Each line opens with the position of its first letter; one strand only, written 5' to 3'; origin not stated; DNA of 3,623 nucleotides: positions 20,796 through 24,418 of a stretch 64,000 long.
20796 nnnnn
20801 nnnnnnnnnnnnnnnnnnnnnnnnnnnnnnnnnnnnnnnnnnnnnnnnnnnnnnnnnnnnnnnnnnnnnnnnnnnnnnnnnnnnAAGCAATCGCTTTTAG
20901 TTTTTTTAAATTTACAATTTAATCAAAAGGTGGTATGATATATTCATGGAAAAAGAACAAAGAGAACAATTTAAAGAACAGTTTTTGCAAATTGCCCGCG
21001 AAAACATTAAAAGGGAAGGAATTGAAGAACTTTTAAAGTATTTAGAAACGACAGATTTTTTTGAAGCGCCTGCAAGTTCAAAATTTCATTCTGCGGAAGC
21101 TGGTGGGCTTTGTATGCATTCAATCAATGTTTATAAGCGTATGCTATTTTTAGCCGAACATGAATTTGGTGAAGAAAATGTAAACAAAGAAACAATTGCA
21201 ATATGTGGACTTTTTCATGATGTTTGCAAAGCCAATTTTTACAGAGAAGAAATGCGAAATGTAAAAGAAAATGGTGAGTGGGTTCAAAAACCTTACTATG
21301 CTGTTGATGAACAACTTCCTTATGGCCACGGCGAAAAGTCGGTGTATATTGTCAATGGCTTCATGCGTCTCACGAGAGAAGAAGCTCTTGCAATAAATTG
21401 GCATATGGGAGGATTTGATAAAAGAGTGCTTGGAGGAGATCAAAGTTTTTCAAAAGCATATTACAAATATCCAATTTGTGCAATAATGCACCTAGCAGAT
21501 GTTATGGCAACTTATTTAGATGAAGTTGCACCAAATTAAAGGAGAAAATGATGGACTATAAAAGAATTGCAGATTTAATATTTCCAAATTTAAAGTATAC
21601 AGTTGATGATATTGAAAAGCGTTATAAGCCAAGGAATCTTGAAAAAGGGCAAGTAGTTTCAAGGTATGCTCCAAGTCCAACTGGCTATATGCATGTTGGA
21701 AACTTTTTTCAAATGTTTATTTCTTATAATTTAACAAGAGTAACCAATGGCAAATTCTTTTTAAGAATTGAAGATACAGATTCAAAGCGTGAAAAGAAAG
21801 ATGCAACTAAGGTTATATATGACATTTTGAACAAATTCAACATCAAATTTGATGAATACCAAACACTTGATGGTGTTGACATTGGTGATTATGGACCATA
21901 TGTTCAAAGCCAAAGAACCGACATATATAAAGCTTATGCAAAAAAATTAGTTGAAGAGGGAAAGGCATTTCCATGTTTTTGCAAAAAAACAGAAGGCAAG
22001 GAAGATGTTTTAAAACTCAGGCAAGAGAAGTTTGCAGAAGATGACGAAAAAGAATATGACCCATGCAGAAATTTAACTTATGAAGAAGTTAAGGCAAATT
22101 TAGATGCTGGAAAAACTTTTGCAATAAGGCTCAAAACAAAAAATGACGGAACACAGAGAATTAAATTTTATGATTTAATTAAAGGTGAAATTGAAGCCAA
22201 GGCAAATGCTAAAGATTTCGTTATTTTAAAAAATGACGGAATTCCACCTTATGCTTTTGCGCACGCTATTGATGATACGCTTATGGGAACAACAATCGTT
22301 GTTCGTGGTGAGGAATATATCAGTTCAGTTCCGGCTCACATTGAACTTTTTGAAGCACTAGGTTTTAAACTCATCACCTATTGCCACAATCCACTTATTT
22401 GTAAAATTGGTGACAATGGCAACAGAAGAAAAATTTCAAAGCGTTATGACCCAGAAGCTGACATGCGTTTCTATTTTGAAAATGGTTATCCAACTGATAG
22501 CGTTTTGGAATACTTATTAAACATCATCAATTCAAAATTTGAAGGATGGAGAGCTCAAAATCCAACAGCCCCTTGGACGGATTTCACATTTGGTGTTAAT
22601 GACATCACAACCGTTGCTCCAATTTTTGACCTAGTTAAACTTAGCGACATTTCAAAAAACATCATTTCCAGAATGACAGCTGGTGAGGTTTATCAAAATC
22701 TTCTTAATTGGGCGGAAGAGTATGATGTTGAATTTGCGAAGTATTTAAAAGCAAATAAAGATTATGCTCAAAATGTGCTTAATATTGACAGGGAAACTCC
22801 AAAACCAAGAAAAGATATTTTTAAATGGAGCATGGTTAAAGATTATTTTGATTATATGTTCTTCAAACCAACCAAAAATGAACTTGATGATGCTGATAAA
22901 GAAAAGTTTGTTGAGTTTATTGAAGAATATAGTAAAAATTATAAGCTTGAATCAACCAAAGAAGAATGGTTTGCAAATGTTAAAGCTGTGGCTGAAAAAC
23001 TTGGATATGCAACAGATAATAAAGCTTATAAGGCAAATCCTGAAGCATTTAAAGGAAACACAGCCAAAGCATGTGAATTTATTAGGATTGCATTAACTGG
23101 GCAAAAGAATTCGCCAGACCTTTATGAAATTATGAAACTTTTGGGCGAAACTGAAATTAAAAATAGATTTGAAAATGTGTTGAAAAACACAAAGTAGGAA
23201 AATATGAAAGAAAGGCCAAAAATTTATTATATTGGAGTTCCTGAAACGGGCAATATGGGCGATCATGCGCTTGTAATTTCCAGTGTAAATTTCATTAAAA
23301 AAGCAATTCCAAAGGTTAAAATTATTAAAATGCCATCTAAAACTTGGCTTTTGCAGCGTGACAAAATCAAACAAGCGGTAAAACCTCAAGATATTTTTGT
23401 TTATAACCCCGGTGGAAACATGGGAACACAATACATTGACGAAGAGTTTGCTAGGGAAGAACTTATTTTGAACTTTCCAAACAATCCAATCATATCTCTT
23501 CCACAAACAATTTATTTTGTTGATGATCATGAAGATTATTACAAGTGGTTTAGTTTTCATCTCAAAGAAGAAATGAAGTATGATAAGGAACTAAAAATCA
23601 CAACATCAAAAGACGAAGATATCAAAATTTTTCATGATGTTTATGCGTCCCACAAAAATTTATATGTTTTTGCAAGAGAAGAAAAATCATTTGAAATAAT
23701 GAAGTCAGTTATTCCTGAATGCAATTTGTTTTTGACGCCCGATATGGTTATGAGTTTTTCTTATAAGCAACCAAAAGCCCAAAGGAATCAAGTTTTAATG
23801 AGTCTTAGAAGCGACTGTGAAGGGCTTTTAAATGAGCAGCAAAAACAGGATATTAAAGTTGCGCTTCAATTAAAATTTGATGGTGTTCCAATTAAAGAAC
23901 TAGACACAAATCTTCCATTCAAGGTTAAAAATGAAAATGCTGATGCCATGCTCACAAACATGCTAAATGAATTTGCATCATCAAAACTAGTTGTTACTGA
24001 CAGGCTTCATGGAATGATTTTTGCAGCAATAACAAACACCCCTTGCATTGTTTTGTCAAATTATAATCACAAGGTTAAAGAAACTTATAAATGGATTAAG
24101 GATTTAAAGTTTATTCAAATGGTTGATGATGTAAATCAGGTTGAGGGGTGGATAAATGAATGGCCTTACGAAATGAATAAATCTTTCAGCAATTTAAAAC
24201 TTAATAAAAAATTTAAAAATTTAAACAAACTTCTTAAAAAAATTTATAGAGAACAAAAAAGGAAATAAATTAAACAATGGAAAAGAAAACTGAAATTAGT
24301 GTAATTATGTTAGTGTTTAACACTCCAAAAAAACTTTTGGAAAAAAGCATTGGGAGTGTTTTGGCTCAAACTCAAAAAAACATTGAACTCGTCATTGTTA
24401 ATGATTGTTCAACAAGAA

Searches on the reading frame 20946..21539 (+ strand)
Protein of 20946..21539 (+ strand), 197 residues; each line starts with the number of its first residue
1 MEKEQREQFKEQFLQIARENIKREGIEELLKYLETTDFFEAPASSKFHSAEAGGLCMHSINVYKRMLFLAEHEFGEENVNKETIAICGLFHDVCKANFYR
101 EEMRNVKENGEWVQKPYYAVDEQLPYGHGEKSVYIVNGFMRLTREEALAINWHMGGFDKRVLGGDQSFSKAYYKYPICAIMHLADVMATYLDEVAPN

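Call 49: search_protein_families(library=pfam, proteins=[window:20946-21539:+], max_evalue=0.0001)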
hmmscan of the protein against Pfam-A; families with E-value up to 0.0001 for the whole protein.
window:20946-21539:+ (197 aa): 1 family
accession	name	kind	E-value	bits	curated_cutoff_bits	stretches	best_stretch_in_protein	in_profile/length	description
PF01966.28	HD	-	5.7e-07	30.3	22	1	58-166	4-93/116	HD domain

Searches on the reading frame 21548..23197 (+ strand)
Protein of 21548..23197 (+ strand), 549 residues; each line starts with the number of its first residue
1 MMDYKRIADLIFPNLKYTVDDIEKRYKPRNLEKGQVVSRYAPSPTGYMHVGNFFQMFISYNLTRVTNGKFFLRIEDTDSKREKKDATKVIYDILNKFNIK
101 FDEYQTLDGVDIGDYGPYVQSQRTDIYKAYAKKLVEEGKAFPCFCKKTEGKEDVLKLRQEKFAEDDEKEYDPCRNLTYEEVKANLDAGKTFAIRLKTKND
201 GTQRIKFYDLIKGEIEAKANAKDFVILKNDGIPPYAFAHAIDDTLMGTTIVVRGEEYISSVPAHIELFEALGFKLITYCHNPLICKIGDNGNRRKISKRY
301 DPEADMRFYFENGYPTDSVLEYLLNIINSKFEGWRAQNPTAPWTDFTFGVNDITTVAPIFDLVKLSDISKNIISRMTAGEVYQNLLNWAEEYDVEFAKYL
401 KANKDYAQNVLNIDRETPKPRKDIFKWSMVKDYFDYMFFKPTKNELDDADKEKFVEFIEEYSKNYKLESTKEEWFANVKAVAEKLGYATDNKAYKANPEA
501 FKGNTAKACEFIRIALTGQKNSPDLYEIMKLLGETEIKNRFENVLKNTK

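Call 50: search_protein_families(library=pfam, proteins=[window:21548-23197:+], max_evalue=0.0001)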
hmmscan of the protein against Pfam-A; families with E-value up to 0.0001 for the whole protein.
window:21548-23197:+ (549 aa): 2 families
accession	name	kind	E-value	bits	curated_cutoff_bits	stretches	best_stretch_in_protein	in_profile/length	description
PF00749.27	tRNA-synt_1c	-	1.8e-65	221.4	23.4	1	35-324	1-273/314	tRNA synthetases class I (E and Q), catalytic domain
PF19269.4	Anticodon_2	-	4.6e-09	37.2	23.6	1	492-544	88-140/141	Anticodon binding domain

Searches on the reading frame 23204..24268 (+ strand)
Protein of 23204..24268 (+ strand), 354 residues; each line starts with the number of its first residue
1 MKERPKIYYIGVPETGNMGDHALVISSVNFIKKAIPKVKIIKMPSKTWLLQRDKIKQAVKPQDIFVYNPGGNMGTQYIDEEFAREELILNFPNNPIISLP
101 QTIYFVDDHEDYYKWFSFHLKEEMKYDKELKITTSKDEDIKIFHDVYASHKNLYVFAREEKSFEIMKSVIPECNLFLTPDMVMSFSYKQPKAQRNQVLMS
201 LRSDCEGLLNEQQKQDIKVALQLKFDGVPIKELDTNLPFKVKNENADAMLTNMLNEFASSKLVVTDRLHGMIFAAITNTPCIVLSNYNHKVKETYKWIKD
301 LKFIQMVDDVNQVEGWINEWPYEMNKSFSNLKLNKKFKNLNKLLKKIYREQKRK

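Call 50: search_protein_families(library=pfam, proteins=[window:23204-24268:+], max_evalue=0.0001)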
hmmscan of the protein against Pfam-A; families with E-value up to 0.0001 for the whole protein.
window:23204-24268:+ (354 aa): 1 family
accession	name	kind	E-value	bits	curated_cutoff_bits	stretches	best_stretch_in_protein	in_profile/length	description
PF04230.19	PS_pyruv_trans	-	8.8e-28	98.4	25.3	1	17-286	1-278/280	Polysaccharide pyruvyl transferase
